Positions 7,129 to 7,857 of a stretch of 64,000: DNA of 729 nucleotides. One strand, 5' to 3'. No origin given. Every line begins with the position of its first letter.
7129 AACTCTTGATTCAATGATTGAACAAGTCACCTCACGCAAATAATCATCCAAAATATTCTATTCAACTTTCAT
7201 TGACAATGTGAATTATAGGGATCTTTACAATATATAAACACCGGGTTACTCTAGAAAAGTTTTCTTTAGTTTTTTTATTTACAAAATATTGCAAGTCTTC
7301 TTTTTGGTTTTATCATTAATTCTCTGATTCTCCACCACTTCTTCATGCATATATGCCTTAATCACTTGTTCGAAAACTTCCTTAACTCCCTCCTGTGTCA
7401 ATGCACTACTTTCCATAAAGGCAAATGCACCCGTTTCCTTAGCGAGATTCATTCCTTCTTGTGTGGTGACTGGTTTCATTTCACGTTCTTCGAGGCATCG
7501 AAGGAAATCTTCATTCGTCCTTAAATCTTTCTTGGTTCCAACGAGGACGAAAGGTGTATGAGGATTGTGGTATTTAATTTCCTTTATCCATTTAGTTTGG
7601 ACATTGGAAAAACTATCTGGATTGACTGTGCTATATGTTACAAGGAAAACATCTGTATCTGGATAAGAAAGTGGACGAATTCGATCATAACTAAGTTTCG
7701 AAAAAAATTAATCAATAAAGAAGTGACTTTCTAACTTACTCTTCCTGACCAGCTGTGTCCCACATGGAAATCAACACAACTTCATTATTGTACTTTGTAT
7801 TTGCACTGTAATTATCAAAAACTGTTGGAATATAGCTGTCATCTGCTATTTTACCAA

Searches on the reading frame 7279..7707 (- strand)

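Call 37: search_protein_families(library=pfam, proteins=[window:7279-7707:-], max_evalue=0.01)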
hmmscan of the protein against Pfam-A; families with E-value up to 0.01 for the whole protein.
window:7279-7707:- (142 aa): 2 families
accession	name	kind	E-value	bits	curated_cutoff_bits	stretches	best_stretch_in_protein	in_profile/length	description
PF00071.28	Ras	-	6.4e-24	84.8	21.6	1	6-119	60-160/162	Ras family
PF08477.19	Roc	-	0.00013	22.7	27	1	7-61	69-119/119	Ras of Complex, Roc, domain of DAPkinase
